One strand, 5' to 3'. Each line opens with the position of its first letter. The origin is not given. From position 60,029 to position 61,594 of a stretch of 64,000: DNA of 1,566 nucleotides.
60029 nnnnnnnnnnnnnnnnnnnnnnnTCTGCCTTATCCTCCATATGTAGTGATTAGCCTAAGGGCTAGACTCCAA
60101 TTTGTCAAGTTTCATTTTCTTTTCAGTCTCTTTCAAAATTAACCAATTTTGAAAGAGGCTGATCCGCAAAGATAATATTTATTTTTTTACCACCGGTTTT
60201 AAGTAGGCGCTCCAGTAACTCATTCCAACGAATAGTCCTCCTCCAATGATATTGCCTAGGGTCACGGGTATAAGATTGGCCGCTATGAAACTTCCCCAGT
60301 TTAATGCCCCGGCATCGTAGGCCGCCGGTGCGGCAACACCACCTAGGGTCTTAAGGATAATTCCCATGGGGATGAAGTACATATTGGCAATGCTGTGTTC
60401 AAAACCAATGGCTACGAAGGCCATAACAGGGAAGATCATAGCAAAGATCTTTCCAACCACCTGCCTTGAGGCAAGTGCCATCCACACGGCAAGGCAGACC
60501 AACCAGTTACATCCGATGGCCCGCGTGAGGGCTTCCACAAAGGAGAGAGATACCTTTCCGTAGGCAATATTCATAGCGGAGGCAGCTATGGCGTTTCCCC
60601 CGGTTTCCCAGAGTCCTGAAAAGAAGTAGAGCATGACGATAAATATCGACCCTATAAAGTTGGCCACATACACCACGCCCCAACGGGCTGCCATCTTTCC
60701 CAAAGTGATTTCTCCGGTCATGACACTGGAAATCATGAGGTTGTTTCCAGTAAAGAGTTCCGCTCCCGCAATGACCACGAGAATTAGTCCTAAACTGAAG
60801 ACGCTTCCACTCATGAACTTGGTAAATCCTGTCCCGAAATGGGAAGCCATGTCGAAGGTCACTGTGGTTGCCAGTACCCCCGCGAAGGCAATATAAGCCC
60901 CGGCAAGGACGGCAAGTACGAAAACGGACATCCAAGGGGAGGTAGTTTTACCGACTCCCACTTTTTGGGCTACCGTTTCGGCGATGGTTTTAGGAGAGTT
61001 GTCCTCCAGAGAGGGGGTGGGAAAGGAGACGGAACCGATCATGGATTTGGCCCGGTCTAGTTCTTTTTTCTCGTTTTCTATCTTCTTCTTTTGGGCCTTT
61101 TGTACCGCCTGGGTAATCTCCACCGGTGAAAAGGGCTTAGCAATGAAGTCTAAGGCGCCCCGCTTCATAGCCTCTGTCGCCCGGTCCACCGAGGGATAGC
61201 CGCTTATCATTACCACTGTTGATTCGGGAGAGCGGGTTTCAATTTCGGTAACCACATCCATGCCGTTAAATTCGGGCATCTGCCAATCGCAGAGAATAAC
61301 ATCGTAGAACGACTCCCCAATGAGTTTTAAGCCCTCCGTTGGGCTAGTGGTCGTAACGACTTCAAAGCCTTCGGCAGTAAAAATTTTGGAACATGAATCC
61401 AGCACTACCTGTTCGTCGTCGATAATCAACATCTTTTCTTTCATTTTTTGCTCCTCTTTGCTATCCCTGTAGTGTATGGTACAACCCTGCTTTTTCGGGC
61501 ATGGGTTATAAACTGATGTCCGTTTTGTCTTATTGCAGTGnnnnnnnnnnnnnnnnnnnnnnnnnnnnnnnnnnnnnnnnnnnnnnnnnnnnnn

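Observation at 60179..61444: Receiver domain fused to a FocA-type formate channel, suggesting a phosphorylation-gated formate transporter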

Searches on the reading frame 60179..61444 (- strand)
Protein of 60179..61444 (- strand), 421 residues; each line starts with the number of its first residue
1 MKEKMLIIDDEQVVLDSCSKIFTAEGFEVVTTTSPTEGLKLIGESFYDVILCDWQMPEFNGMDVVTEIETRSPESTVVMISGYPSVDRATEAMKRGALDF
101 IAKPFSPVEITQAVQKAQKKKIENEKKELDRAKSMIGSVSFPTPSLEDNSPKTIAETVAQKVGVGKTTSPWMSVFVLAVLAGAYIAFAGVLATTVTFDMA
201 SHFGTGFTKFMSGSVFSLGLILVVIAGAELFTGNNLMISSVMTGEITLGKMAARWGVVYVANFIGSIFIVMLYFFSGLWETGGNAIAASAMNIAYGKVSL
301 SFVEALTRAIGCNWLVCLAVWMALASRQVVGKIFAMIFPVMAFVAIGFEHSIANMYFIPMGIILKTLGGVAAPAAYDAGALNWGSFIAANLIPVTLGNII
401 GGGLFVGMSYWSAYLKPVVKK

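Call 3: search_protein_families(library=pfam, proteins=[window:60179-61444:-], max_evalue=0.01)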
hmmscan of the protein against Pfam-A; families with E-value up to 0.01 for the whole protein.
window:60179-61444:- (421 aa): 2 families
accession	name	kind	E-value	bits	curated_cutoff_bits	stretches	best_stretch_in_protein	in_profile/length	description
PF01226.23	Form_Nir_trans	-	1.4e-78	264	34.6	1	160-411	7-239/240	Formate/nitrite transporter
PF00072.30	Response_reg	-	2.1e-27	95.9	30.2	1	6-115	2-111/111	Response regulator receiver domain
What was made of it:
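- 60179..61444 (-): REC-FNT gene, 421 aa plus stop: receiver domain fused to a FocA-like formate/nitrite-family channel. Pfam PF00072 plus PF01226 in call 3.
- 61091..61444 (-): Receiver (REC) domain, aa 1-118. The phospho-acceptor Asp53 codon is 61286-61288; acidic pair D9/D10; S81; F100; K103 codon is 61136-61138. Pfam aa 6-115 (call 3).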

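Call 4: search_protein_families(library=ncbifam, proteins=[window:60179-61444:-], max_evalue=0.01)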
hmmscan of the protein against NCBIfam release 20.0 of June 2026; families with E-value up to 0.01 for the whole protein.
window:60179-61444:- (421 aa): 101 families (the best 25 are shown)
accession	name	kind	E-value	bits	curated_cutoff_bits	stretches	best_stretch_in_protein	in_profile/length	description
TIGR00790.1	fnt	subfamily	2.8e-74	249.7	232.3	1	168-416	3-239/239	formate/nitrite family transporter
TIGR04060.1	formate_focA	equivalog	6.1e-72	242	290.1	1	158-414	6-266/268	formate transporter FocA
NF008069.0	PRK10805.1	equivalog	5.5e-62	209.8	440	1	153-416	14-280/285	formate transporter FocA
NF007261.0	PRK09713.1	exception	1.1e-38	133.4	499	1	157-416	17-279/282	formate transporter FocB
NF008595.0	PRK11562.1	equivalog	1.4e-31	109.8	293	1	170-414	23-249/268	nitrite transporter NirC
NF047793.1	ResRegPgtA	equivalog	5.7e-24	84.7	650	1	3-122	6-125/414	two-component system response regulator PgtA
NF053512.1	nitric_RR_NosR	exception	1.8e-23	83.3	400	1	5-131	1-129/422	response regulator c-di-GMP phosphodiesterase, NosR family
NF006900.1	PRK09390.1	equivalog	8.5e-23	80.9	255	1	3-132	5-134/203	response regulator FixJ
NF008469.0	PRK11361.1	equivalog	1.7e-22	79.8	714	1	3-152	5-151/461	acetoacetate metabolism transcriptional regulator AtoC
NF045505.1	RR_RssB_Pseudo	equivalog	1.3e-19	70.5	700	1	4-120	7-124/394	two-component system response regulator RssB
NF033791.1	ActR_PrrA_rreg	equivalog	4.3e-19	69.2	250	1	4-126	3-125/173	ActR/PrrA/RegA family redox response regulator transcription factor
NF051870.1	NAssimRespRegNtrX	equivalog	1.2e-18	67.3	600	1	4-133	3-135/452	nitrogen assimilation response regulator NtrX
TIGR01818.1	ntrC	equivalog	1.4e-17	63.7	558.6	1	6-132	2-128/463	nitrogen regulation protein NR(I)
NF011695.0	PRK15115.1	equivalog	1.7e-16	60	763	1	4-124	8-128/445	two-component system response regulator GlrR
NF007689.0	PRK10365.1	equivalog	4.3e-16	58.7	760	1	5-137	8-143/441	sigma-54-dependent response regulator transcription factor ZraR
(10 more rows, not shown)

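Call 5: find_homologous_proteins(query=window:60179-61444:-, max_evalue=1e-10)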
Query window:60179-61444:- (421 aa): 7998 proteins with E <= 1e-10 among 8000 candidates; the best 120 are listed.
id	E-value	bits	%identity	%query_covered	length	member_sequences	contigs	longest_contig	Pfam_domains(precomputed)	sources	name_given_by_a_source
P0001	4.1e-271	917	100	100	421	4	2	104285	PF01226.24,PF00072.31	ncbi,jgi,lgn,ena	jgi:formate transporter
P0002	4.6e-207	706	75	99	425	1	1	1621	PF01226.24,PF00072.31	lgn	-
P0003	9.0e-207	705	75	99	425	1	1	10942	PF01226.24,PF00072.31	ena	-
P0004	1.1e-206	704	75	99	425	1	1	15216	PF01226.24,PF00072.31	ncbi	-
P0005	3.8e-203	693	74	99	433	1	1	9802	PF01226.24,PF00072.31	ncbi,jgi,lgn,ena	jgi:formate transporter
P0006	4.7e-203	692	74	99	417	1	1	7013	PF01226.24,PF00072.31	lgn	-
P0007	1.5e-202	691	74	99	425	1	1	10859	PF01226.24,PF00072.31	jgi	jgi:formate/nitrite transporter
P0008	2.1e-199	680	71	100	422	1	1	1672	PF01226.24,PF00072.31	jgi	jgi:formate/nitrite transporter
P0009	1.8e-197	674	71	98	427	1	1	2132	PF01226.24,PF00072.31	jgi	-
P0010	2.9e-197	673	71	99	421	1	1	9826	PF01226.24,PF00072.31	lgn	-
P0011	3.3e-197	673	72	98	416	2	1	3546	PF01226.24,PF00072.31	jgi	jgi:formate/nitrite transporter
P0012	3.6e-196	670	71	98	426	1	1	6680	PF01226.24,PF00072.31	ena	-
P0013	9.8e-196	668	69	99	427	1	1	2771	PF01226.24,PF00072.31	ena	-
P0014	1.2e-195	668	70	99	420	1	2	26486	PF01226.24,PF00072.31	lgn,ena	-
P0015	1.9e-195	667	70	99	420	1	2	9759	PF01226.24,PF00072.31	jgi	-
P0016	2.7e-195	667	70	100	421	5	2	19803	PF01226.24,PF00072.31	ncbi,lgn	ncbi:MAG: formate/nitrite family transporter [Spirochaetia bacterium]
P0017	4.3e-195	666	70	99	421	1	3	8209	PF01226.24,PF00072.31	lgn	-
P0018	4.4e-195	666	69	99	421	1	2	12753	PF01226.24,PF00072.31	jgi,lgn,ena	jgi:formate transporter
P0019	7.9e-195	665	69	99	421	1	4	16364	PF01226.24,PF00072.31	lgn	-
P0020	9.4e-195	665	70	99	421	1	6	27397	PF01226.24,PF00072.31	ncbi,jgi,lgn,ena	jgi:formate/nitrite transporter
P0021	1.2e-194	665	68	99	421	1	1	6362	PF01226.24,PF00072.31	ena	-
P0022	1.6e-194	664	70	99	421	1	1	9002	PF01226.24,PF00072.31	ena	-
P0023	5.1e-194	663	70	99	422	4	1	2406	PF01226.24,PF00072.31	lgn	-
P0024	7.8e-194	662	69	99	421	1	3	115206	PF01226.24,PF00072.31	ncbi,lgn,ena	-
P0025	4.9e-193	659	69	98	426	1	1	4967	PF01226.24,PF00072.31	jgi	-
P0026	2.2e-192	657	68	99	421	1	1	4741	PF01226.24,PF00072.31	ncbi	-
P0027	4.4e-192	656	68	99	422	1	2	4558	PF01226.24,PF00072.31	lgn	-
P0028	4.6e-192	656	69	99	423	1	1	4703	PF01226.24,PF00072.31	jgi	-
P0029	4.7e-192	656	67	99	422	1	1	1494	PF01226.24,PF00072.31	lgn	-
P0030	7.6e-192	656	69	99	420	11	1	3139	PF01226.24,PF00072.31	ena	-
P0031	7.9e-192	655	69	98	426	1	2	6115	PF01226.24,PF00072.31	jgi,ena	-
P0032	1.9e-191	654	69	99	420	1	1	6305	PF01226.24,PF00072.31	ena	-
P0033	1.9e-191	654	68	99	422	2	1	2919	PF01226.24,PF00072.31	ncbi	-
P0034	1.9e-191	654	70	99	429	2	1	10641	PF01226.24,PF00072.31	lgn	-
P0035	3.6e-191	653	69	100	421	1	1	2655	PF01226.24,PF00072.31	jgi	jgi:formate/nitrite transporter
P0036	6.6e-191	652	69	99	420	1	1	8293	PF01226.24,PF00072.31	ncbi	-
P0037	7.4e-191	652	69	99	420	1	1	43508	PF01226.24,PF00072.31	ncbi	-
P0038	2.0e-190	651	68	99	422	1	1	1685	PF01226.24,PF00072.31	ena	-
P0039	3.8e-190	650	68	99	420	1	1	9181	PF01226.24,PF00072.31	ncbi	-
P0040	4.1e-190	650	68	99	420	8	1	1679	PF01226.24,PF00072.31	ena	-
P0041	5.3e-190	649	69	99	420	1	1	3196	PF01226.24,PF00072.31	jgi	jgi:formate/nitrite transporter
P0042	7.0e-190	649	68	99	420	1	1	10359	PF01226.24,PF00072.31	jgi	-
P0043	1.0e-189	649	69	99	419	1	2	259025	PF01226.24,PF00072.31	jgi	-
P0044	1.1e-189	648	68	99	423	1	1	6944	PF01226.24,PF00072.31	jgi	jgi:formate/nitrite transporter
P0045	2.0e-189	648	69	99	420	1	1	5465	PF01226.24,PF00072.31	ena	-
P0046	2.7e-189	647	68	99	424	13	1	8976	PF01226.24,PF00072.31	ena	-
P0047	2.9e-189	647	69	98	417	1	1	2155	PF01226.24,PF00072.31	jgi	-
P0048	3.8e-189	647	68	99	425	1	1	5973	PF01226.24,PF00072.31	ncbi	-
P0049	3.9e-189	647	68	99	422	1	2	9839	PF01226.24,PF00072.31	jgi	jgi:formate/nitrite transporter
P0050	4.5e-189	646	67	99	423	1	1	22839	PF01226.24,PF00072.31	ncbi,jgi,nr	ncbi:MAG: formate/nitrite transporter family protein [Deltaproteobacteria bacterium]|nr:formate/nitr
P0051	6.0e-189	646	68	98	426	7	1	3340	PF01226.24,PF00072.31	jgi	jgi:formate/nitrite transporter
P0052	6.2e-189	646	67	100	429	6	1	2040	PF01226.24,PF00072.31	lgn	-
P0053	8.1e-189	646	67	99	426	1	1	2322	PF01226.24,PF00072.31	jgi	jgi:formate/nitrite transporter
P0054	9.9e-189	645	67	100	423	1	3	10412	PF01226.24,PF00072.31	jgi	jgi:formate/nitrite transporter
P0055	1.3e-188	645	67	99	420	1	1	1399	PF01226.24,PF00072.31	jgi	jgi:formate/nitrite transporter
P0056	1.6e-188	645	68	98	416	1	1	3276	PF01226.24,PF00072.31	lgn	-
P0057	2.2e-188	644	67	99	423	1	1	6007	PF01226.24,PF00072.31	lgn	-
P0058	2.4e-188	644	67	99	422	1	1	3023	PF01226.24,PF00072.31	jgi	jgi:formate/nitrite transporter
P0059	2.6e-188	644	69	99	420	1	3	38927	PF01226.24,PF00072.31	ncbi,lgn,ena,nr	ncbi:formate/nitrite transporter family protein [bacterium]|nr:formate/nitrite transporter family pr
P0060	2.6e-188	644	67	99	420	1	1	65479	PF01226.24,PF00072.31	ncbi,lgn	-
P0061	2.8e-188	644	68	98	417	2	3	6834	PF01226.24,PF00072.31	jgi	jgi:formate/nitrite transporter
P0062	5.4e-188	643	69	99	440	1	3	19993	PF01226.24,PF00072.31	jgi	jgi:formate/nitrite transporter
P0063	5.5e-188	643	66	99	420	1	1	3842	PF01226.24,PF00072.31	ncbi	-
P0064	1.6e-187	641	67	99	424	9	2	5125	PF01226.24,PF00072.31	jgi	jgi:formate/nitrite transporter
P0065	1.7e-187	641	69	98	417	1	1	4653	PF01226.24,PF00072.31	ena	-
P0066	1.8e-187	641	67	99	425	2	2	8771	PF01226.24,PF00072.31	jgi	jgi:formate/nitrite transporter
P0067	2.9e-187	640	67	99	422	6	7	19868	PF01226.24,PF00072.31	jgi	jgi:formate/nitrite transporter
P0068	3.1e-187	640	67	99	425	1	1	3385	PF01226.24,PF00072.31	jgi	jgi:formate/nitrite transporter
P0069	3.2e-187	640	68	99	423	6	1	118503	PF01226.24,PF00072.31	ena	-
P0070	3.4e-187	640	67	98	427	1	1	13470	PF01226.24,PF00072.31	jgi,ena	-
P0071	3.6e-187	640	68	99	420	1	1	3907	PF01226.24,PF00072.31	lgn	-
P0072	3.8e-187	640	68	99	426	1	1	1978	PF01226.24,PF00072.31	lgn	-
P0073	4.3e-187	640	66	99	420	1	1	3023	PF01226.24,PF00072.31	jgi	jgi:formate/nitrite transporter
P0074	4.4e-187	640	66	99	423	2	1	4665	PF01226.24,PF00072.31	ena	-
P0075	4.8e-187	640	67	100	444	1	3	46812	PF01226.24,PF00072.31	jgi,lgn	jgi:formate/nitrite transporter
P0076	4.8e-187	640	66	99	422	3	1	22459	PF01226.24,PF00072.31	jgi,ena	-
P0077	7.1e-187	639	68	99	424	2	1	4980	PF01226.24,PF00072.31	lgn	-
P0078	7.3e-187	639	67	100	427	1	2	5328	PF01226.24,PF00072.31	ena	-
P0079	7.7e-187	639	67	99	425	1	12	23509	PF01226.24,PF00072.31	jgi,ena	jgi:formate/nitrite transporter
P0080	1.1e-186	639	67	99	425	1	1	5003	PF01226.24,PF00072.31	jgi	jgi:formate/nitrite transporter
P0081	1.4e-186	638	67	99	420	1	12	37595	PF01226.24,PF00072.31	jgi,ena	jgi:formate/nitrite transporter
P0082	1.4e-186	638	68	99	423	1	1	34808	PF01226.24,PF00072.31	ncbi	-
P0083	1.4e-186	638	68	99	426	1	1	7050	PF01226.24,PF00072.31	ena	-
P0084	1.4e-186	638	66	99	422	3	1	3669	PF01226.24,PF00072.31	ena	-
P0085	1.5e-186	638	67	99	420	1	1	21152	PF01226.24,PF00072.31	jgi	jgi:formate/nitrite transporter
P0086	1.8e-186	638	67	99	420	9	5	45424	PF01226.24,PF00072.31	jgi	-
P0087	1.8e-186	638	67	99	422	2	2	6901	PF01226.24,PF00072.31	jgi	jgi:formate/nitrite transporter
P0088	2.0e-186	638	68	99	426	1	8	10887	PF01226.24,PF00072.31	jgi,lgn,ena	-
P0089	2.0e-186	638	68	99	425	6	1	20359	PF01226.24,PF00072.31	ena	-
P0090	2.0e-186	638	68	99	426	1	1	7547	PF01226.24,PF00072.31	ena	-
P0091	2.1e-186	638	68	99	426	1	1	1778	PF01226.24,PF00072.31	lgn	-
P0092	2.3e-186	638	67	100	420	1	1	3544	PF01226.24,PF00072.31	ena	-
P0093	2.5e-186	637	67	99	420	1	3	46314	PF01226.24,PF00072.31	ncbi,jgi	-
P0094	2.8e-186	637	68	99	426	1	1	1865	PF01226.24,PF00072.31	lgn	-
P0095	3.5e-186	637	67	99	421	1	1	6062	PF01226.24,PF00072.31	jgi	-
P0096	3.5e-186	637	66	98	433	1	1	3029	PF01226.24,PF00072.31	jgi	jgi:formate/nitrite transporter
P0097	4.3e-186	637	67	99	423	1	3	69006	PF01226.24,PF00072.31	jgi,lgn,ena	-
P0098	4.8e-186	636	66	99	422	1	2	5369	PF01226.24,PF00072.31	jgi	jgi:formate/nitrite transporter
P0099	5.2e-186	636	66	99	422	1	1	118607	PF01226.24,PF00072.31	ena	-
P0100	5.5e-186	636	66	99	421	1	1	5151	PF01226.24,PF00072.31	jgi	jgi:formate/nitrite transporter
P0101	5.9e-186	636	68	99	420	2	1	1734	PF01226.24,PF00072.31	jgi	jgi:formate/nitrite transporter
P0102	7.0e-186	636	66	99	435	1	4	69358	PF01226.24,PF00072.31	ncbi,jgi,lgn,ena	-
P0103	7.6e-186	636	67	99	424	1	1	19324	PF01226.24,PF00072.31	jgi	jgi:formate/nitrite transporter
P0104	7.8e-186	636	66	99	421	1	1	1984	PF01226.24,PF00072.31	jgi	jgi:formate/nitrite transporter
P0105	8.3e-186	636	67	100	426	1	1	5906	PF01226.24,PF00072.31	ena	-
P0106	8.5e-186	636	67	99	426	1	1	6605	PF01226.24,PF00072.31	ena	-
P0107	8.7e-186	636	66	99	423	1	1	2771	PF01226.24,PF00072.31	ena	-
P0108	9.7e-186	635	66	99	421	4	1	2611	PF01226.24,PF00072.31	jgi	-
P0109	1.1e-185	635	67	99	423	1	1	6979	PF01226.24,PF00072.31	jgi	-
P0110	1.3e-185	635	66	99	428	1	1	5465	PF01226.24,PF00072.31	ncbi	-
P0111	1.4e-185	635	67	99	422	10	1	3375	PF01226.24,PF00072.31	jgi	-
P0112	1.5e-185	635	65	99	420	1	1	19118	PF01226.24,PF00072.31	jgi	jgi:formate/nitrite transporter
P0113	1.5e-185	635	67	99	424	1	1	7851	PF01226.24,PF00072.31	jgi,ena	jgi:formate/nitrite transporter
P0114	1.5e-185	635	66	99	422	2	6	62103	PF01226.24,PF00072.31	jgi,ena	jgi:formate/nitrite transporter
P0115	1.7e-185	635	67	99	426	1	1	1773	PF01226.24,PF00072.31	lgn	-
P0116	1.7e-185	635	66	99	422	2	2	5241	PF01226.24,PF00072.31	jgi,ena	-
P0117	1.9e-185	634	67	100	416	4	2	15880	PF01226.24,PF00072.31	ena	-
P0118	2.3e-185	634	66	99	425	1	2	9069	PF01226.24,PF00072.31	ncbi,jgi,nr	ncbi:MAG: formate/nitrite transporter family protein [Deltaproteobacteria bacterium]|nr:formate/nitr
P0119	3.3e-185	634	66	100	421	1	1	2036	PF01226.24,PF00072.31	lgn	-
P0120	4.9e-185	633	66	99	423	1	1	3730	PF01226.24,PF00072.31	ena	-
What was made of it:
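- All 120 best database hits carry both domains at about 420 aa (call 5).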

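Call 16: find_encoding_contigs(protein=P0001, flank=10000, max_places=4)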
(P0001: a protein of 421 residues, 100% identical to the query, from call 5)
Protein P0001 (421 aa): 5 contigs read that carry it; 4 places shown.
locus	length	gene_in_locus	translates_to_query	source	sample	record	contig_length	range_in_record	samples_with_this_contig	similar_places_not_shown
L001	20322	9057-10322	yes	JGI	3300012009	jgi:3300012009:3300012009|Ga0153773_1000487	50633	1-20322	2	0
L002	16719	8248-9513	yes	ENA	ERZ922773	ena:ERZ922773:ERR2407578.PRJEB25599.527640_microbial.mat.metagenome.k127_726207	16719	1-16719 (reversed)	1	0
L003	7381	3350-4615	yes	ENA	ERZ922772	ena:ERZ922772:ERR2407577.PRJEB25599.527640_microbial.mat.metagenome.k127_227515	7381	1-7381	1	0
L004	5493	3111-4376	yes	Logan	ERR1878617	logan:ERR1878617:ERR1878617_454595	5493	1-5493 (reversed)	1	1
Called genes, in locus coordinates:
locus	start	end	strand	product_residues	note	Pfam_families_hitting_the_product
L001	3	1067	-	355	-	?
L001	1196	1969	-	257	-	PF02653:BPD_transp_2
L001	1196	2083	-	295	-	PF02653:BPD_transp_2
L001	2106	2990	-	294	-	PF02653:BPD_transp_2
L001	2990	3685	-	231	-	PF00005:ABC_tran, PF13304:AAA_21 (faint)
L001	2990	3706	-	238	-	PF00005:ABC_tran, PF13304:AAA_21 (faint)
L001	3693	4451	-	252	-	PF00005:ABC_tran, PF13304:AAA_21 (faint), PF12399:BCA_ABC_TP_C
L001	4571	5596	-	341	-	PF12804:NTP_transf_3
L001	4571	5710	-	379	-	PF12804:NTP_transf_3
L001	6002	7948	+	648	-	PF17201:Cache_3-Cache_2, PF17202:sCache_3_3, PF00672:HAMP, PF00512:HisKA, PF02518:HATPase_c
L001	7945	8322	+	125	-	PF00072:Response_reg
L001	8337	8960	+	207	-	PF00072:Response_reg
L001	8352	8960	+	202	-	PF00072:Response_reg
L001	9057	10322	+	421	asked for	PF00072:Response_reg, PF01226:Form_Nir_trans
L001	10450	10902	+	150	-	PF01257:2Fe-2S_thioredx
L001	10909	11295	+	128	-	-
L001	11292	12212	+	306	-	PF00571:CBS, PF13581:HATPase_c_2 (weak), PF02518:HATPase_c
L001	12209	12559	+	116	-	PF07085:DRTGG (weak)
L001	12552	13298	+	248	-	PF02811:PHP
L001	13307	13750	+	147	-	PF02518:HATPase_c, PF13589:HATPase_c_3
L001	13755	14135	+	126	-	-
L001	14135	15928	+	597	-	PF01257:2Fe-2S_thioredx, PF01512:Complex1_51K, PF10531:SLBB, PF10589:NADH_4Fe-4S, PF00037:Fer4 (weak), PF13237:Fer4_10, PF14697:Fer4_21, PF12838:Fer4_7 (weak), +5 more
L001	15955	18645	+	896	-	PF13510:Fer2_4, PF10588:NADH-G_4Fe-4S_3, PF22117:Fer4_Nqo3, PF12838:Fer4_7, PF14697:Fer4_21, PF04879:Molybdop_Fe4S4, PF00384:Molybdopterin, PF01568:Molydop_binding, +4 more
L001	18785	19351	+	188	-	PF01227:GTP_cyclohydroI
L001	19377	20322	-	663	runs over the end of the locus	-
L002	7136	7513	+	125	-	PF00072:Response_reg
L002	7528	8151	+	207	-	PF00072:Response_reg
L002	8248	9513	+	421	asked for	PF00072:Response_reg, PF01226:Form_Nir_trans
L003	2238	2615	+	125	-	PF00072:Response_reg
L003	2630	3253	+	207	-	PF00072:Response_reg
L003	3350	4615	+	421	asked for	PF00072:Response_reg, PF01226:Form_Nir_trans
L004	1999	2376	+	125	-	PF00072:Response_reg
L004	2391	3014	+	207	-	PF00072:Response_reg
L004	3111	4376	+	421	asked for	PF00072:Response_reg, PF01226:Form_Nir_trans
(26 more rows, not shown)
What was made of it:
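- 60179..61444 (-): The identical protein is on contigs from four different samples (call 16).
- The protein is 100% identical on contigs from four different samples (call 16).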
